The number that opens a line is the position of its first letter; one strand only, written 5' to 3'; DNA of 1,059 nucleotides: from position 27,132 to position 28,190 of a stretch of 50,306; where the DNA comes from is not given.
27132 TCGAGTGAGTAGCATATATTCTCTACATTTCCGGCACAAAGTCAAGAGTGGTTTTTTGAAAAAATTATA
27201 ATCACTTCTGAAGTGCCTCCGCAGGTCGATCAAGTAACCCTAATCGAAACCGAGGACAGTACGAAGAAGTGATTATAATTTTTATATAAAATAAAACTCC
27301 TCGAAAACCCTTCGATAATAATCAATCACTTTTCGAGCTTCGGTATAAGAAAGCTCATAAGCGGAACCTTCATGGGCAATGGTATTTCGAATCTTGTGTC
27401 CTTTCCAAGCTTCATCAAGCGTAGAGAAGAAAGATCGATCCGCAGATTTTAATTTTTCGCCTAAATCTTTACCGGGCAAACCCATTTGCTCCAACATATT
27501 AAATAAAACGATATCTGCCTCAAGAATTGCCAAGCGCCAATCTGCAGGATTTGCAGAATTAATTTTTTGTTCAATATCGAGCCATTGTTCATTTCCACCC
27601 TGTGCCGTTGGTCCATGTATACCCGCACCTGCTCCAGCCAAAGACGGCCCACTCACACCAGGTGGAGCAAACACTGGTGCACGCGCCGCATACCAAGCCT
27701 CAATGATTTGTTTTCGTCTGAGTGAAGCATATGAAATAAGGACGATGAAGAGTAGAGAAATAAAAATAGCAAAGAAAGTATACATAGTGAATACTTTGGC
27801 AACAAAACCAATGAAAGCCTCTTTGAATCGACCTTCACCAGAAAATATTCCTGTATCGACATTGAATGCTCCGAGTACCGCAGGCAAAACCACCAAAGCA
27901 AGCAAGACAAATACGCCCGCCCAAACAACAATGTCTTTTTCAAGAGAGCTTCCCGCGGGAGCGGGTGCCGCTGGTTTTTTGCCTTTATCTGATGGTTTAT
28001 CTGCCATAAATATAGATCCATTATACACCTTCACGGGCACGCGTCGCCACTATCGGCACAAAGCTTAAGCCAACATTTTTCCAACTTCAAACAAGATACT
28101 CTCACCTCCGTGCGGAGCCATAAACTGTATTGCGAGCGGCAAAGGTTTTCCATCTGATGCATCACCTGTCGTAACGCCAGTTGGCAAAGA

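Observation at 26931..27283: Family of roughly 95-nt extended hairpins: conserved 50-nt core, unrelated but perfectly complementary arms (H1, H2; H3 at 37095-37187)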

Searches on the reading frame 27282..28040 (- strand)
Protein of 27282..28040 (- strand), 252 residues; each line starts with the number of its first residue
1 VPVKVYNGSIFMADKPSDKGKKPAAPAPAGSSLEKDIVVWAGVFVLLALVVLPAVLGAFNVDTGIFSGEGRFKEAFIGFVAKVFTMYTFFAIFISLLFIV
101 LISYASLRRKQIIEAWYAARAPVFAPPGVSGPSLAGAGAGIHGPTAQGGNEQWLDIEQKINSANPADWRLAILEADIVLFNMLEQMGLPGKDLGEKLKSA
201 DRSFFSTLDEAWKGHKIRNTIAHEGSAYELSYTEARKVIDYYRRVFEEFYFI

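Call 19: find_encoding_contigs(protein=window:27282-28040:-, flank=10000, max_places=10)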
Protein window:27282-28040:- (252 aa): no gene with exactly this product is on record in the collection.

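Call 32: search_protein_families(library=pfam, proteins=[window:27282-28040:-], max_evalue=0.001)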
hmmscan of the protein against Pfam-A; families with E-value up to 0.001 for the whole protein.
window:27282-28040:- (252 aa): 0 families

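Call 44: find_homologous_proteins(query=window:27282-28040:-, max_evalue=1e-10)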
Query window:27282-28040:- (252 aa): 268 proteins with E <= 1e-10 among 2498 candidates; the best 120 are listed.
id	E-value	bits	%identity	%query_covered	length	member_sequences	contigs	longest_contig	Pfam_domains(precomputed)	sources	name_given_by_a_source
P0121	1.3e-155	534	100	96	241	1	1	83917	-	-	-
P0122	3.7e-83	297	59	88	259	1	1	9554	-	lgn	-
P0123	7.8e-83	296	59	96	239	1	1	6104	-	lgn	-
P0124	7.2e-81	289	59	92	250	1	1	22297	-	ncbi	-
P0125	1.2e-80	289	54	96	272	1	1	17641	-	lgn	-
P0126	3.9e-80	287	61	88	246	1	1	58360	-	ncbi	-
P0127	1.2e-79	285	59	90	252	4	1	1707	-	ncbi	-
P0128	2.9e-79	284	59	88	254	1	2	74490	-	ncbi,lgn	-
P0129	9.1e-79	283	57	81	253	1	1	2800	-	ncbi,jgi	jgi:hypothetical protein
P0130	1.0e-78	282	56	96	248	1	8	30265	-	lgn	-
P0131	3.7e-78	281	56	96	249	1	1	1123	-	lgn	-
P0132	1.4e-77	279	55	87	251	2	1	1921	-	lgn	-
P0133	2.1e-77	278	57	88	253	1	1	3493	-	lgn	-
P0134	3.5e-77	277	51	88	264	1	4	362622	-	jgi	jgi:hypothetical protein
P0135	3.3e-76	274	55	96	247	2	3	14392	-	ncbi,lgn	-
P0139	9.5e-74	266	53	88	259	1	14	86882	-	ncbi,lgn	-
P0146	3.9e-72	261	49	95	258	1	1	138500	-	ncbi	-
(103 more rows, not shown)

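Call 45: find_encoding_contigs(protein=P0121, flank=10000, max_places=6)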
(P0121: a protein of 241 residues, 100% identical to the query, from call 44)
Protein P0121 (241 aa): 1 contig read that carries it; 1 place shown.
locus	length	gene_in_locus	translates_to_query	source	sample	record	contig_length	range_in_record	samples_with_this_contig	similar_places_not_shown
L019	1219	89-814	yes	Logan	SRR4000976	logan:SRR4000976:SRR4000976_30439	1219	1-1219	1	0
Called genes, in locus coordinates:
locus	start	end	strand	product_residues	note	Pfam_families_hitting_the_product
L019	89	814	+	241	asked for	-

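Call 48: find_encoding_contigs(protein=P0128, flank=4000, max_places=2)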
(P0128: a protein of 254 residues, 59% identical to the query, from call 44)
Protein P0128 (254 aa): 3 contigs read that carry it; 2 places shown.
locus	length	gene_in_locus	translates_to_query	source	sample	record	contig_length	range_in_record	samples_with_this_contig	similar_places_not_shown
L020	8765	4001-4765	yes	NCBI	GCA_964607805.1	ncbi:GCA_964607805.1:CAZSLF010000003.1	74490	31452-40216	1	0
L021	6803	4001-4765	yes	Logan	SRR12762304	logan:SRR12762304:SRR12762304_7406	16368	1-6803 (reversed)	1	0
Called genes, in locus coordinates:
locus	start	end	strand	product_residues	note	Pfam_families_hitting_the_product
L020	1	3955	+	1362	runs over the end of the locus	PF01471:PG_binding_1 (weak), PF00028:Cadherin (weak), PF05345:He_PIG, PF17892:Cadherin_5 (weak), PF17963:Big_9, PF18998:Flg_new_2, PF01471:PG_binding_1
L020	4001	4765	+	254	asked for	-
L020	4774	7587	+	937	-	PF00535:Glycos_transf_2, PF13641:Glyco_tranf_2_3, PF13632:Glyco_trans_2_3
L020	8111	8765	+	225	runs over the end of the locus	PF13207:AAA_17 (weak)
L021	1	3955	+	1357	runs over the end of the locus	PF01471:PG_binding_1 (weak), PF00028:Cadherin (weak), PF05345:He_PIG, PF17892:Cadherin_5 (weak), PF17963:Big_9, PF18998:Flg_new_2, PF01471:PG_binding_1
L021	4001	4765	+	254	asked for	-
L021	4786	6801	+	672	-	?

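Call 49: find_encoding_contigs(protein=P0126, flank=4000, max_places=2)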
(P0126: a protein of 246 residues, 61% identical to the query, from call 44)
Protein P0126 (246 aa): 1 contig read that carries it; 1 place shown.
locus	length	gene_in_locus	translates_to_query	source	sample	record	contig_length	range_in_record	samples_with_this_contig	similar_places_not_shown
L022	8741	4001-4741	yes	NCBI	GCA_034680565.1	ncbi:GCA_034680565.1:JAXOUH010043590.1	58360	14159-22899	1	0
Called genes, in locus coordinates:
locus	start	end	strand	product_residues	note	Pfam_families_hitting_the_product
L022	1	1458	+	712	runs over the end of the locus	PF22745:Nlig-Ia, PF01653:DNA_ligase_aden, PF03120:OB_DNA_ligase, PF14520:HHH_5 (faint), PF12826:HHH_2, PF00533:BRCT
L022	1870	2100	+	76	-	-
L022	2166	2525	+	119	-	PF02686:GatC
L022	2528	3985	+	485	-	PF01425:Amidase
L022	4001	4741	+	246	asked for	-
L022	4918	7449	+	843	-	PF00535:Glycos_transf_2, PF13641:Glyco_tranf_2_3, PF13632:Glyco_trans_2_3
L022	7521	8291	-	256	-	-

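Call 58: find_encoding_contigs(protein=P0139, flank=7000, max_places=4)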
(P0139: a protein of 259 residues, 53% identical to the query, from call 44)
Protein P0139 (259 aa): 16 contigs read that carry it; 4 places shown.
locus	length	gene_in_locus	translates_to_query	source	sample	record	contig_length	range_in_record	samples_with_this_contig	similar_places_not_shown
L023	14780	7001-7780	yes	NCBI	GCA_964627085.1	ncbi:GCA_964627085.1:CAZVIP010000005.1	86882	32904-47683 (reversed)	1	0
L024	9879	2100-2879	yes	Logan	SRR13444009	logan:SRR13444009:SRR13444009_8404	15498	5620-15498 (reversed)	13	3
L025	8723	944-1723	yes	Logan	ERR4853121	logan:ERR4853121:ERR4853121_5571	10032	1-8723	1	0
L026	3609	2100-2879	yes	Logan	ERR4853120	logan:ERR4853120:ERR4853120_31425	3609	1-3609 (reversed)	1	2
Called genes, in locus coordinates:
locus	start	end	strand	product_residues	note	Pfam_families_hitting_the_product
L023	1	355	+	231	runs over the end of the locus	-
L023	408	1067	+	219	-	PF07963:N_methyl (weak)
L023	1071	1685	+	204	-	-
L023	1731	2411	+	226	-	-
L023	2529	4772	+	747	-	PF22745:Nlig-Ia, PF01653:DNA_ligase_aden, PF12738:PTCB-BRCT (faint), PF03120:OB_DNA_ligase, PF14520:HHH_5 (faint), PF12826:HHH_2, PF00533:BRCT, PF16589:BRCT_2 (weak)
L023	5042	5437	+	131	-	PF02686:GatC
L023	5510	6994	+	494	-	PF01425:Amidase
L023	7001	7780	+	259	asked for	-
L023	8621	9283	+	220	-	PF00300:His_Phos_1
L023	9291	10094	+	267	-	PF00224:PK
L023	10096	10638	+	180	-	-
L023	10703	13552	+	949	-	-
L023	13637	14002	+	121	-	PF00903:Glyoxalase, PF12681:Glyoxalase_2 (weak)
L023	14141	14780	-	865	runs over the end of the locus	-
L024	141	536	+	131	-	PF02686:GatC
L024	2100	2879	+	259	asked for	-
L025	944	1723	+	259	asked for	-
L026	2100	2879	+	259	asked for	-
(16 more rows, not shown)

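Call 59: find_encoding_contigs(protein=P0134, flank=7000, max_places=4)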
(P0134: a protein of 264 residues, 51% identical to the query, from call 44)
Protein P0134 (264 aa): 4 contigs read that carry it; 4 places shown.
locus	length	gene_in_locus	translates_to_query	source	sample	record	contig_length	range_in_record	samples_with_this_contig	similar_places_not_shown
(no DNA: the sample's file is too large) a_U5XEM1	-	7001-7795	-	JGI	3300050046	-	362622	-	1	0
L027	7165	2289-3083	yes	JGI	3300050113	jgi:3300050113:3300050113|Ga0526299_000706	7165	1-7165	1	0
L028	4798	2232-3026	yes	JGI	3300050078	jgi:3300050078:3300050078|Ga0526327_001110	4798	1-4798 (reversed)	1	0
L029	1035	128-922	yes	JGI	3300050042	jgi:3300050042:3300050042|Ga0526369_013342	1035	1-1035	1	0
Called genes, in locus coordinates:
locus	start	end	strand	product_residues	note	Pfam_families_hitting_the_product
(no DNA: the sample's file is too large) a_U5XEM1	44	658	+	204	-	-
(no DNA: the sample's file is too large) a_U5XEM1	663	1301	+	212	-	-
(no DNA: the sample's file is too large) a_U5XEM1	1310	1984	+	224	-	-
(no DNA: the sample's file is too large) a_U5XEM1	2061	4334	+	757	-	PF22745:Nlig-Ia, PF01653:DNA_ligase_aden, PF03120:OB_DNA_ligase, PF14520:HHH_5 (faint), PF12826:HHH_2, PF00533:BRCT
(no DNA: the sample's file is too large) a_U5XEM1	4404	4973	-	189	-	-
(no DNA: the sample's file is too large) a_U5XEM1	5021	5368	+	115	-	PF02686:GatC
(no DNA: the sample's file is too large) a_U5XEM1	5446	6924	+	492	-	PF01425:Amidase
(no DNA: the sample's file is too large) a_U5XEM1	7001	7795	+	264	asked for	-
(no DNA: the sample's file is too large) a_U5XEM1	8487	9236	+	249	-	PF00625:Guanylate_kin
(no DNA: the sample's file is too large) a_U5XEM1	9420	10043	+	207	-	PF14528:LAGLIDADG_3 (weak)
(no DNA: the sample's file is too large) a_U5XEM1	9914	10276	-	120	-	-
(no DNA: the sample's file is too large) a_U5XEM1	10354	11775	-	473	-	PF02518:HATPase_c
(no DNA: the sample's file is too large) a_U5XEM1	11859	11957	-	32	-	-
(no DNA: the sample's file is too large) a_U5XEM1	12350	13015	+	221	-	PF00072:Response_reg, PF00486:Trans_reg_C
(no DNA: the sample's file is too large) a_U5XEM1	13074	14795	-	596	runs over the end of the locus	PF00009:GTP_EFTU, PF01926:MMR_HSR1 (weak), PF02421:FeoB_N (faint), PF22042:EF-G_D2, PF03144:GTP_EFTU_D2, PF00679:EFG_C, PF21018:BipA_C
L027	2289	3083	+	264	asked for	-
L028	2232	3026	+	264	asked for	-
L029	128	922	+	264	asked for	-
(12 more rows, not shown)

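Call 65: find_encoding_contigs(protein=P0124, flank=10000, max_places=4)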
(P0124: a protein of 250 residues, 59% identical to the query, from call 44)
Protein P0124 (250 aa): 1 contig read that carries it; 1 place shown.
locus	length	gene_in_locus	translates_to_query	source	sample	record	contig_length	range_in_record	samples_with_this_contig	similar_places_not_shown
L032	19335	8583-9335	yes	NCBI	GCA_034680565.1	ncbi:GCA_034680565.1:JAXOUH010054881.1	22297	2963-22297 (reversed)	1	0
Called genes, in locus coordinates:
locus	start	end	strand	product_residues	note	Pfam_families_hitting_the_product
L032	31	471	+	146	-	PF07963:N_methyl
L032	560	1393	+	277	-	PF06750:A24_N_bact, PF01478:Peptidase_A24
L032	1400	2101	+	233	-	PF07963:N_methyl (weak)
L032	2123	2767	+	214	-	PF07963:N_methyl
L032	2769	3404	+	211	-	-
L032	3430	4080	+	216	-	-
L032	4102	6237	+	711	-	PF22745:Nlig-Ia, PF01653:DNA_ligase_aden, PF03120:OB_DNA_ligase, PF14520:HHH_5 (faint), PF12826:HHH_2, PF00533:BRCT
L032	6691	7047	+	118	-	PF02686:GatC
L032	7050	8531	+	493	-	PF01425:Amidase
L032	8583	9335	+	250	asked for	-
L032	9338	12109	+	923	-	PF00535:Glycos_transf_2, PF13641:Glyco_tranf_2_3, PF13632:Glyco_trans_2_3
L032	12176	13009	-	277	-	-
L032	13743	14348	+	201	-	PF00625:Guanylate_kin, PF13191:AAA_16 (weak), PF13401:AAA_22 (faint), PF13671:AAA_33 (faint)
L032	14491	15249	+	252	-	PF14528:LAGLIDADG_3 (weak)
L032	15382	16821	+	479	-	PF00310:GATase_2 (faint), PF13522:GATase_6, PF13537:GATase_7, PF00156:Pribosyltran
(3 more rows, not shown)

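Call 66: find_encoding_contigs(protein=P0146, flank=10000, max_places=4)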
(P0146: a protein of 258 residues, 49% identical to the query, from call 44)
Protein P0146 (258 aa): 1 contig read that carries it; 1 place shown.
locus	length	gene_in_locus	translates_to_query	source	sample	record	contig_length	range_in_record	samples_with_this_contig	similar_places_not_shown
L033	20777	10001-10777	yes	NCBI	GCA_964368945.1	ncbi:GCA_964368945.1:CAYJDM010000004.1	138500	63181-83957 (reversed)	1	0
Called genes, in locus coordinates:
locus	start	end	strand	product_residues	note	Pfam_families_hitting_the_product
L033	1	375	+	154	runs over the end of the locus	PF07963:N_methyl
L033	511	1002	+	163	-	PF07963:N_methyl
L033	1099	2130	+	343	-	PF06750:A24_N_bact, PF01478:Peptidase_A24 (weak)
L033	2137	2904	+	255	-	-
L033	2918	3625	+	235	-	PF07963:N_methyl (weak)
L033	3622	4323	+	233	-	-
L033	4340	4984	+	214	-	-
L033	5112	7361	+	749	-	PF22745:Nlig-Ia, PF01653:DNA_ligase_aden, PF03120:OB_DNA_ligase, PF14520:HHH_5 (weak), PF12826:HHH_2, PF00533:BRCT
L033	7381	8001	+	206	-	-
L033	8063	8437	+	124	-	PF02686:GatC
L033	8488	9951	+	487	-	PF01425:Amidase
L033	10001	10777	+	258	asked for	-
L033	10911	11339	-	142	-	PF09945:DUF2177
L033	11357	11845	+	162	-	PF00173:Cyt-b5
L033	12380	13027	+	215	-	PF13189:Cytidylate_kin2, PF13238:AAA_18 (weak)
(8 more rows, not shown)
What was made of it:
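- Gene order is conserved (calls 48, 49, 58, 59, 65, 66).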

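Call 96: search_solved_structures(query=A6, max_evalue=10)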
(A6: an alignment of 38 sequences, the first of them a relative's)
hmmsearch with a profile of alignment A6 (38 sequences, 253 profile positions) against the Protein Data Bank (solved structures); distinct sequences matched with E-value up to 10: 21.
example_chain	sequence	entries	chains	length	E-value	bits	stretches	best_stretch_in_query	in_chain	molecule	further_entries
6m6z_A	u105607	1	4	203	0.0032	20.5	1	21-122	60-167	TMH4C4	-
9j05_A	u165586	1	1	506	0.15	15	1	23-134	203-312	P2Y purinoceptor 14,Soluble cytochrome b562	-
8oqz_B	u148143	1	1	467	0.43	13.5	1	18-104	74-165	Presenilin-1 CTF12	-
9u4y_R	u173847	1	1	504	0.43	13.5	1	22-110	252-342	Beta-2 adrenergic receptor,Gonadotropin-releasing hormone receptor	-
8x52_B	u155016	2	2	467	0.44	13.5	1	18-104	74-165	Presenilin-1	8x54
5a63_B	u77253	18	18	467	0.44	13.5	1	18-104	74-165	Presenilin-1 | Presenilin-1 CTF12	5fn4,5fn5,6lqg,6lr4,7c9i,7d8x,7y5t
5fn2_B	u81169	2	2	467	0.44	13.5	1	18-104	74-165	Presenilin-1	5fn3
6idf_B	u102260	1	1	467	0.48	13.4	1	18-104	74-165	Presenilin-1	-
6iyc_B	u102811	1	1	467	0.48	13.4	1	18-104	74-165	Presenilin-1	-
3nv7_A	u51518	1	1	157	0.51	13.3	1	186-235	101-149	Phosphopantetheine adenylyltransferase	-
8xrw_I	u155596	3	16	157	0.51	13.3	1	186-235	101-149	Phosphopantetheine adenylyltransferase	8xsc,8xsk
8xsv_A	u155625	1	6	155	0.53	13.2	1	186-235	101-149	Phosphopantetheine adenylyltransferase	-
3otw_A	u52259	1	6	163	0.56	13.1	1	186-235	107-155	Phosphopantetheine adenylyltransferase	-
6b87_A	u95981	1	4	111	0.57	13.1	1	25-106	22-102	TMHC2_E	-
7os1_F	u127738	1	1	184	0.61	13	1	113-169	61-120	WW domain-binding protein 4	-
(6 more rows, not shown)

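Call 101: predict_structure(alignment_id=A6)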
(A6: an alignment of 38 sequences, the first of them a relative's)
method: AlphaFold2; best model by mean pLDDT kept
length: 241 residues; sequences in the alignment: 38
mean_pLDDT: 81.0   pTM: 0.48
mean pLDDT of the five models: 81.0, 80.8, 80.5, 79.7, 77.8
residues with pLDDT >= 90: 125; 70-90: 54; 50-70: 33; < 50: 29
segments of 3 or more residues with pLDDT < 50: 1-4, 7-10, 15-19, 119-131
pLDDT, mean of each block of 10 residues (from residue 1): 46 49 78 82 73 64 86 91 94 95 88 55 44 60 95 97 95 93 95 92 96 95 97 86 54
secondary structure, 60 per line:
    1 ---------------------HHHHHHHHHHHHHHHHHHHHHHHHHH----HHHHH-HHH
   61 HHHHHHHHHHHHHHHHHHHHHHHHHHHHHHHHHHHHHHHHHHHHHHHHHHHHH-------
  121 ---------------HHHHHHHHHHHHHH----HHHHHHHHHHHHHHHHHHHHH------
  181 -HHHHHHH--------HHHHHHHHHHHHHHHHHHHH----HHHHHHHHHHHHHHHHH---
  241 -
elements in order: H22-47 H52-56 H58-113 H136-149 H154-174 H182-188 H197-216 H221-237

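Call 103: fold_search(model_id=the predicted structure, library=pdb)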
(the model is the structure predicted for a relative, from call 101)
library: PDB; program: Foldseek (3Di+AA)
matches with E <= 10: 347; with E <= 0.001: 0
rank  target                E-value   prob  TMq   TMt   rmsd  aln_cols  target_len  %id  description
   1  2kmf_MODEL_1_A        2.7e-01  0.80  0.26  0.46  10.9       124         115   14  Solution Structure of Psb27 from cyanobacterial photosystem II (released 2009-09-08)
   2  1wty_A                3.2e-01  0.94  0.30  0.54   4.2       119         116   13  Crystal structure of a probable nucleotidyl transferase protein from thermus thermophilus HB8 (released 2004-12-07)
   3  2hsb                  3.3e-01  0.97  0.33  0.57   3.7       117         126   10  Crystal structure of a hepn domain containing protein (af_0298) from archaeoglobus fulgidus at 1.95 A resolution (released 2006-08-15)
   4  9avd                  3.7e-01  0.41  0.15  0.33  12.1       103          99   16  Mitochondrial fission 1 protein Fis1 structure T34D mutation (released 2025-05-21)
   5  1wty_B                4.1e-01  0.96  0.33  0.60   3.7       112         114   12  Crystal structure of a probable nucleotidyl transferase protein from thermus thermophilus HB8 (released 2004-12-07)
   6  5xsj_L                5.7e-01  0.15  0.17  0.25   8.5       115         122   15  XylFII-LytSN complex (released 2017-08-02)
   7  2q00_B                6.4e-01  0.72  0.28  0.50   6.1       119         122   17  Crystal structure of the P95883_SULSO protein from Sulfolobus solfataricus. NESG target SsR10. (released 2007-05-29)
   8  9k8d_B                6.4e-01  0.41  0.21  0.43   6.0       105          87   23  Cryo-EM structure of C3 symmetric interface of designed zinc-induced tetrahedron Cage-t32-Zn1-HEHE-34 (released 2025-10-29)
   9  1wty_C                6.7e-01  0.85  0.32  0.57   3.9       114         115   13  Crystal structure of a probable nucleotidyl transferase protein from thermus thermophilus HB8 (released 2004-12-07)
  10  1k05_B                6.7e-01  0.35  0.24  0.35  10.9       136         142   14  Crystal structure of the Focal Adhesion Targeting Domain of Focal Adhesion Kinase (released 2002-01-30)
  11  1t6i_A                6.7e-01  0.18  0.17  0.26   7.6       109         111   10  Nickel Superoxide Dismutase (NiSOD) Apo Structure (released 2004-07-13)
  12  1ow8_B                7.1e-01  0.35  0.24  0.35  10.2       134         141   13  Paxillin LD2 motif bound to the Focal Adhesion Targeting (FAT) domain of the Focal Adhesion Kinase (released 2003-10-21)
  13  7mwr_A                7.1e-01  0.28  0.16  0.19  12.5       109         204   16  Structure of De Novo designed beta sheet heterodimer LHD101A53/B4 (released 2022-01-19)
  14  1k05_C                7.5e-01  0.20  0.19  0.30  13.2       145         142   16  Crystal structure of the Focal Adhesion Targeting Domain of Focal Adhesion Kinase (released 2002-01-30)
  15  7e1v_S                7.9e-01  0.63  0.32  0.40  17.6       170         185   12  Cryo-EM structure of apo hybrid respiratory supercomplex consisting of Mycobacterium tuberculosis complexIII and Mycob (released 2021-10-13)
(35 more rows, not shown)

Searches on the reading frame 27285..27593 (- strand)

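Call 78: search_protein_families(library=pfam, proteins=[window:27285-27593:-], max_evalue=10)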
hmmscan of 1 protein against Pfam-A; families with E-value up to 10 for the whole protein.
seq(103 aa): 3 families
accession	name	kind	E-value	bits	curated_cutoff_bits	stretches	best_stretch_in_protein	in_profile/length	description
PF18731.6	HEPN_Swt1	-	0.0092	16.7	27.5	1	30-98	55-112/115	Swt1-like HEPN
PF20185.3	DUF6548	-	0.024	14.9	27.3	1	67-98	57-91/164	Family of unknown function (DUF6548)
PF18735.6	HEPN_RiboL-PSP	-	0.024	14.9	28.4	1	67-100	151-185/191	RiboL-PSP-HEPN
